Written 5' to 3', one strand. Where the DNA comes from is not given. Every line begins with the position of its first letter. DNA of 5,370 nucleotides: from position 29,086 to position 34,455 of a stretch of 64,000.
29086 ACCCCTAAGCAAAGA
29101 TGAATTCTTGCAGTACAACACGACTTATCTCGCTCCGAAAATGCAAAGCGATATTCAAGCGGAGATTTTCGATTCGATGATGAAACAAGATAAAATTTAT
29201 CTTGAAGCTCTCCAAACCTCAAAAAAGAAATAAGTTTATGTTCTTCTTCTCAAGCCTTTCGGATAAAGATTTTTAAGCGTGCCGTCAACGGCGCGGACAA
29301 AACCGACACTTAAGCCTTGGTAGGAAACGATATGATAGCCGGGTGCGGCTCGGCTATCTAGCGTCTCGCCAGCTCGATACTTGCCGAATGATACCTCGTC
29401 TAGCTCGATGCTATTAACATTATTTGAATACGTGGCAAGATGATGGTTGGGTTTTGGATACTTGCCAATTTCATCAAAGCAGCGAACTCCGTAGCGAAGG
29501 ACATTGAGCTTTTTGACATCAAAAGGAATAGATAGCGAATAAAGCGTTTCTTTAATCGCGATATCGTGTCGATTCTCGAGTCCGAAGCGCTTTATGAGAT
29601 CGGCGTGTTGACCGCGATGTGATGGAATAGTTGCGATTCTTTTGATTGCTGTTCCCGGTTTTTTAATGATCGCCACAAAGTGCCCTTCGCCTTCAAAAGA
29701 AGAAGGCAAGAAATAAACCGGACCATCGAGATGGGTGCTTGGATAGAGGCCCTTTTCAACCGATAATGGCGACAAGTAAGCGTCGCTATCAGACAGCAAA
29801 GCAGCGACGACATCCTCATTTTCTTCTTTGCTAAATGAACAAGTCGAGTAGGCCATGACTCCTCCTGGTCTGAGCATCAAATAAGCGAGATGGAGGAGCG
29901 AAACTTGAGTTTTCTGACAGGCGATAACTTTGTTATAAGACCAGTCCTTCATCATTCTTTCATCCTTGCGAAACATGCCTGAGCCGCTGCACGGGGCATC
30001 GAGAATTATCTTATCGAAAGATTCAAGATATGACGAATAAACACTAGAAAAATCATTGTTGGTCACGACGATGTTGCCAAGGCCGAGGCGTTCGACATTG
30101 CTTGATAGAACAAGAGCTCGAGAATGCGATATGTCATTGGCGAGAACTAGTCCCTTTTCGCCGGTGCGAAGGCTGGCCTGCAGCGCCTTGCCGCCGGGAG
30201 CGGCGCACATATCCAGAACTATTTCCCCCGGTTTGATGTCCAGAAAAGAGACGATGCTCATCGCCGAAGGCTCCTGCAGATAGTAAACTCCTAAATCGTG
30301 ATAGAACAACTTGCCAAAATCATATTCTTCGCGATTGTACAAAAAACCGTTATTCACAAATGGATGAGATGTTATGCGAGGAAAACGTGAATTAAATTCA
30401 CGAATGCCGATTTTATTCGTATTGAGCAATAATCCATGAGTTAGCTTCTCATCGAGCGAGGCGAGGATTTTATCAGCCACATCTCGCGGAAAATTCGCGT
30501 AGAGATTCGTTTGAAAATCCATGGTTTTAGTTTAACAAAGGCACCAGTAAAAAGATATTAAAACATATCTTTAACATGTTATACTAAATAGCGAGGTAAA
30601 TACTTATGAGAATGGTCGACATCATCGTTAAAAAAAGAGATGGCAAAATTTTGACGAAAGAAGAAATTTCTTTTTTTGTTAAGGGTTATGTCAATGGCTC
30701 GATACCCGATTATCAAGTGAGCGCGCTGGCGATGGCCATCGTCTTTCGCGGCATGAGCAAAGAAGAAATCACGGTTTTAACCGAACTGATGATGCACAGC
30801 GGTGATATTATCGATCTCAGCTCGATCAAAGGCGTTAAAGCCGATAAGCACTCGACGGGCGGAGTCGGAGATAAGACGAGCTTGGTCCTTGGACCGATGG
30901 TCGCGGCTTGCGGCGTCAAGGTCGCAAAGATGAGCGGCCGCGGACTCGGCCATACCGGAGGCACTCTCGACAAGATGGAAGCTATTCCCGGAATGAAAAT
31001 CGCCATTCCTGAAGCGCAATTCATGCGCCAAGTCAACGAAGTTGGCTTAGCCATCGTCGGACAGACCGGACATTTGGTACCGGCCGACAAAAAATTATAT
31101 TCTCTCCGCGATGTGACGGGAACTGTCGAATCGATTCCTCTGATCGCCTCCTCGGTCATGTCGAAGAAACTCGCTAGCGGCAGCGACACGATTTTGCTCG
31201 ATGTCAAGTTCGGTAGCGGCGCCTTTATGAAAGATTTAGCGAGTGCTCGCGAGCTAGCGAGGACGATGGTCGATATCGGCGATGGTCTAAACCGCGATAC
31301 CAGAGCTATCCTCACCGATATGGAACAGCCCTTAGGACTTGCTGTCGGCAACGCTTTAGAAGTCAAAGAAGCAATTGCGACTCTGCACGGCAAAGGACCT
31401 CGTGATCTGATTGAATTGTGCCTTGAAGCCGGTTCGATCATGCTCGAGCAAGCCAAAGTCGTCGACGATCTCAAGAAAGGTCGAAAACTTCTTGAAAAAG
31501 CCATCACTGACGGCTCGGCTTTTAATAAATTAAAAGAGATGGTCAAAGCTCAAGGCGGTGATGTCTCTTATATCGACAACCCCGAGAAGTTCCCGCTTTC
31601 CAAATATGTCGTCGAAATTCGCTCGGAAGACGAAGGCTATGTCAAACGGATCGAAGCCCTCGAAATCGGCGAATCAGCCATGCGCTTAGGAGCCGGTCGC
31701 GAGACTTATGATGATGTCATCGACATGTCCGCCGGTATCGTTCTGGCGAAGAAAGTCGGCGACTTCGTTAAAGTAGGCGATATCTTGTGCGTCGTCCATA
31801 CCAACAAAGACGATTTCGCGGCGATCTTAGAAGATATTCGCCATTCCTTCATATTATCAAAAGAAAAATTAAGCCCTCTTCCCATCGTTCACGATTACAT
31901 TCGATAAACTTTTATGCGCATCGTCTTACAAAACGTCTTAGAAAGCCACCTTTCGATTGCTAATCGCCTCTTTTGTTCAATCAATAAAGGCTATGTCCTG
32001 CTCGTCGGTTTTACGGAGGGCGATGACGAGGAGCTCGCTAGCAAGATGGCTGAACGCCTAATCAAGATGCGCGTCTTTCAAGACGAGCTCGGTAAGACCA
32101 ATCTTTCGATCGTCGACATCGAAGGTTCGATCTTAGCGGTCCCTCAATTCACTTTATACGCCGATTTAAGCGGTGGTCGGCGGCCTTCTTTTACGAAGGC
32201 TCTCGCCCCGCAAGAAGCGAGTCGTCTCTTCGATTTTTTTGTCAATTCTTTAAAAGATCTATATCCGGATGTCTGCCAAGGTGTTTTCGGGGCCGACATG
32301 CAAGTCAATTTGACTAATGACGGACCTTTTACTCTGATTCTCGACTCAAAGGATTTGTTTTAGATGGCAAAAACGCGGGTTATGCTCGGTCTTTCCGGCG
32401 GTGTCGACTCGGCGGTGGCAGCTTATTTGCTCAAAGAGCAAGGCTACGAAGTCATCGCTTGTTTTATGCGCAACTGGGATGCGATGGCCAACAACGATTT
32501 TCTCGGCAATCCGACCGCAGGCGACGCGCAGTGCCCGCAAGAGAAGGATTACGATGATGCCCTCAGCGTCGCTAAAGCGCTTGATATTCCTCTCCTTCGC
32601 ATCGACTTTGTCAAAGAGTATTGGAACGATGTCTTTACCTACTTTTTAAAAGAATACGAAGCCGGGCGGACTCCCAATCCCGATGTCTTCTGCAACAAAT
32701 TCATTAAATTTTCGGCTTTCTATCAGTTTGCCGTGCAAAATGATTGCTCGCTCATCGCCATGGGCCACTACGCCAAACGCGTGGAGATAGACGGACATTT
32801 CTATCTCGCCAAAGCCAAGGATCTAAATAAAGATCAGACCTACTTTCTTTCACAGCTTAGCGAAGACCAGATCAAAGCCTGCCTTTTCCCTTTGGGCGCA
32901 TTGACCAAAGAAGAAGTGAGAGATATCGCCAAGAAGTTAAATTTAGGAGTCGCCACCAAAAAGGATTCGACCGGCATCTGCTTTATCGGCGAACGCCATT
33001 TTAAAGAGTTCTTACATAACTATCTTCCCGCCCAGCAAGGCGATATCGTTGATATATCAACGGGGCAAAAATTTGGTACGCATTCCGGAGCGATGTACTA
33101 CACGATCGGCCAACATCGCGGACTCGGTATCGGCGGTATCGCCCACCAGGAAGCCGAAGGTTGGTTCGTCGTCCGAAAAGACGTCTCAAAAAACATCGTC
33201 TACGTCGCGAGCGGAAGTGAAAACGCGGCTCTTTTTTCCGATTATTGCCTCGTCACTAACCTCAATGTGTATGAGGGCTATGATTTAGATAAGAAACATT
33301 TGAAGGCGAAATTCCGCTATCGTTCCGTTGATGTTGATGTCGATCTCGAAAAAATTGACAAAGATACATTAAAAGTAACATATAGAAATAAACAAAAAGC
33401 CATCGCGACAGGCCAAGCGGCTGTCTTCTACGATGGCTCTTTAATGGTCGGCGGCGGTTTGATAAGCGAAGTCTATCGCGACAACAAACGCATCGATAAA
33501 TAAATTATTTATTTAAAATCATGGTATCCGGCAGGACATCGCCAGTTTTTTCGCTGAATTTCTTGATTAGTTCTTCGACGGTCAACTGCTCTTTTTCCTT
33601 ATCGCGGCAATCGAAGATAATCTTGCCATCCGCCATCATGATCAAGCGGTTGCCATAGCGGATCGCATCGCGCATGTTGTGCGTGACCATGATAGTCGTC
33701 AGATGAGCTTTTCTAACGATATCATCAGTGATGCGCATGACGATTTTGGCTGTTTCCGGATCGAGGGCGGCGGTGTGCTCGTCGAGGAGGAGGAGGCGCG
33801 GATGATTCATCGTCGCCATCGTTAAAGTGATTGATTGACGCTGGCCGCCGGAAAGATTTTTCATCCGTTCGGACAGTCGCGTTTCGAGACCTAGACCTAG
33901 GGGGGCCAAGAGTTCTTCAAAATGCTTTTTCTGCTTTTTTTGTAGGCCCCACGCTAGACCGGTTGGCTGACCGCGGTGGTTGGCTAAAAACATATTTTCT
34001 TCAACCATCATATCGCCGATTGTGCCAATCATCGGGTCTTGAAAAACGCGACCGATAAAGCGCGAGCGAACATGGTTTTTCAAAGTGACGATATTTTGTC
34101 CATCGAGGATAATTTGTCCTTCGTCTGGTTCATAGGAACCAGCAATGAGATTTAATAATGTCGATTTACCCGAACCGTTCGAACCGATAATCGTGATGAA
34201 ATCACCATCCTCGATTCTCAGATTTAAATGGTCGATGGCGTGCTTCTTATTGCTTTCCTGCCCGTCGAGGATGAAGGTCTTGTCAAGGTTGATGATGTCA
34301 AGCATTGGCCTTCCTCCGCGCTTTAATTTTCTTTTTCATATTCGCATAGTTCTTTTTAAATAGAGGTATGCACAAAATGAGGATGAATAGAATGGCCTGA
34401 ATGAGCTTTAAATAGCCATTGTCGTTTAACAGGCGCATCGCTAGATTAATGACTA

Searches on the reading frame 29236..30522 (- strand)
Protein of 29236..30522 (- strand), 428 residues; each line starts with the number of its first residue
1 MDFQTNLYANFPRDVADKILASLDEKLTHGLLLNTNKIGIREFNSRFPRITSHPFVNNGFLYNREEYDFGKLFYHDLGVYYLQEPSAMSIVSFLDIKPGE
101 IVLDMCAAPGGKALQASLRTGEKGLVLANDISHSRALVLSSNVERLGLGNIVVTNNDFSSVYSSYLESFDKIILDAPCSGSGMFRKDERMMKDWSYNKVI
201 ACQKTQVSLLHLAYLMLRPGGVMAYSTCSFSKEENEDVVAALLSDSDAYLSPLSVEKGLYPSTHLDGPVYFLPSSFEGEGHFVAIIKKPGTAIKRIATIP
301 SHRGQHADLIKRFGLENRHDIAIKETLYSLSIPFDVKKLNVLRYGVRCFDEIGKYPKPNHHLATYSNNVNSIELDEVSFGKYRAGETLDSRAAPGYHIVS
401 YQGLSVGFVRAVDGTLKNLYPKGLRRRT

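Call 7: search_protein_families(library=pfam, proteins=[window:29236-30522:-])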
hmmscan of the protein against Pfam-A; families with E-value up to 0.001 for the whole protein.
window:29236-30522:- (428 aa): 5 families
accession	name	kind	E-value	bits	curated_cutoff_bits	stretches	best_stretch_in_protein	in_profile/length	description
PF01189.24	Methyltr_RsmB-F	-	7.6e-41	140.4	27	1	93-286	3-198/199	16S rRNA methyltransferase RsmB/F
PF13636.12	Methyltranf_PUA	-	8.1e-14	51.8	27.6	1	381-426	3-49/49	RNA-binding PUA-like domain of methyltransferase RsmF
PF17125.10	Methyltr_RsmF_N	-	1.2e-11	45.3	34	1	14-85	15-86/86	N-terminal domain of 16S rRNA methyltransferase RsmF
PF13847.12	Methyltransf_31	-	5.6e-07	29.8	27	1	97-249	2-129/145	Methyltransferase domain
PF01728.25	FtsJ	-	0.00074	19.9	24.1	0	96-229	19-141/181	FtsJ-like methyltransferase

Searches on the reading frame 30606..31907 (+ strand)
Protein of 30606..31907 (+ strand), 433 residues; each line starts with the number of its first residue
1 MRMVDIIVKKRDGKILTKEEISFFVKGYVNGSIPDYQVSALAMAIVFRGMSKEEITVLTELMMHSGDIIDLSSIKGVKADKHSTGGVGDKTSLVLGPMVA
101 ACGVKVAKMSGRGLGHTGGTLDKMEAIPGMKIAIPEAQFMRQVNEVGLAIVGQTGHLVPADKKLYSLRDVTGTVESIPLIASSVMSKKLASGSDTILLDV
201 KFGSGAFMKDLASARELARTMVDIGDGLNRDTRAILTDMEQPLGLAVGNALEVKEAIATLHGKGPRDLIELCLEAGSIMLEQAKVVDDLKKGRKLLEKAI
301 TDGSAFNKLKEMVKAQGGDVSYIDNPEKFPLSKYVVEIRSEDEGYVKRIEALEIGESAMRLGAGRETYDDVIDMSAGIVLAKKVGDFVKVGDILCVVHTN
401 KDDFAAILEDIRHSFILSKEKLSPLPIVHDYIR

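Call 7: search_protein_families(library=pfam, proteins=[window:30606-31907:+])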
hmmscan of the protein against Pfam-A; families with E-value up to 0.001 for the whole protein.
window:30606-31907:+ (433 aa): 3 families
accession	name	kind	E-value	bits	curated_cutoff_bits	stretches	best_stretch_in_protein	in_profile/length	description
PF00591.27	Glycos_transf_3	-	1.1e-46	160.1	27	1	78-305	4-252/253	Glycosyl transferase family, a/b domain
PF07831.19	PYNP_C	-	9.6e-23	80.1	27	1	345-415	1-72/75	Pyrimidine nucleoside phosphorylase C-terminal domain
PF02885.22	Glycos_trans_3N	-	4.9e-21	74.7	26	1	5-66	2-63/63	Glycosyl transferase family, helical bundle domain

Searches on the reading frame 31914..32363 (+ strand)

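Call 7: search_protein_families(library=pfam, proteins=[window:31914-32363:+])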
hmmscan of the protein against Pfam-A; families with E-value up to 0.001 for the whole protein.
window:31914-32363:+ (149 aa): 1 family
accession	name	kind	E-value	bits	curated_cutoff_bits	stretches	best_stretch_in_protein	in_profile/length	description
PF02580.21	Tyr_Deacylase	-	4.3e-48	163.7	25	1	2-144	1-144/144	D-Tyr-tRNA(Tyr) deacylase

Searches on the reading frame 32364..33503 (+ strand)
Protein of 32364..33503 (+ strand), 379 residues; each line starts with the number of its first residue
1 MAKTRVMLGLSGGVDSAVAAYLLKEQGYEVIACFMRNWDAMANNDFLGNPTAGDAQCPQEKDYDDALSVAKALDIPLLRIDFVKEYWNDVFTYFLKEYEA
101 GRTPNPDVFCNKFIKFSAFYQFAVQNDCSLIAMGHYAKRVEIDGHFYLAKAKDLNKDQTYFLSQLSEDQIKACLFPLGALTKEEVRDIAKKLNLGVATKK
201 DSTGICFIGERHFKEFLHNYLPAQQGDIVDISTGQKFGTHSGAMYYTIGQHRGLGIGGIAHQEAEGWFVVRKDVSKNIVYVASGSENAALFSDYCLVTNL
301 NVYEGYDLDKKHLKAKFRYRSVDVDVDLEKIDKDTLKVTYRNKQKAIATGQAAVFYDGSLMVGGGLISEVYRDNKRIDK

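Call 7: search_protein_families(library=pfam, proteins=[window:32364-33503:+])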
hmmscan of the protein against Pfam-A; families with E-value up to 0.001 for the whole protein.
window:32364-33503:+ (379 aa): 6 families
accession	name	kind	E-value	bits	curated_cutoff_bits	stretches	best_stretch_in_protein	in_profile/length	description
PF03054.22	tRNA_Me_trans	-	5.7e-76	255.1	20.6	1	5-209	2-201/202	tRNA methyl transferase HUP domain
PF20259.3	tRNA_Me_trans_M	-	2e-23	82.1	27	1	214-282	1-65/66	tRNA methyl transferase PRC-barrel domain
PF20258.4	tRNA_Me_trans_C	-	8.4e-16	58.5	20.6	1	309-367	19-77/77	Aminomethyltransferase beta-barrel domain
PF02540.23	NAD_synthase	-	8.9e-07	28.7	21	1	4-82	19-81/242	NAD synthase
PF02568.20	ThiI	-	3.7e-06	27.1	20.5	1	4-42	4-42/197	Thiamine biosynthesis protein (ThiI)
PF06508.19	QueC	-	4.9e-05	23.4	22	0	7-32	3-28/210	Queuosine biosynthesis protein QueC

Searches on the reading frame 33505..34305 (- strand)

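Call 7: search_protein_families(library=pfam, proteins=[window:33505-34305:-])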
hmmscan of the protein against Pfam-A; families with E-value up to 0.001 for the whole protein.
window:33505-34305:- (266 aa): 6 families
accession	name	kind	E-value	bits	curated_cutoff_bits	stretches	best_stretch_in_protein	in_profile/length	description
PF00005.33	ABC_tran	-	6.9e-31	108.1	25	1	25-179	2-137/137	ABC transporter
PF02463.25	SMC_N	-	5.6e-08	32.9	40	0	126-212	120-202/220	RecF/RecN/SMC N terminal domain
PF13304.12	AAA_21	-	1.2e-05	26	27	0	38-54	3-19/304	AAA domain, putative AbiEii toxin, Type IV TA system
PF09818.15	ABC_ATPase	-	1.9e-05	24.2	23.2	0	31-73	77-115/283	P-loop domain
PF03193.22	RsgA_GTPase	-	0.00047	20.5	30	1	18-61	91-133/174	RsgA GTPase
PF13555.12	AAA_29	-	0.00056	20.1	27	0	29-51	17-39/61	P-loop containing region of AAA domain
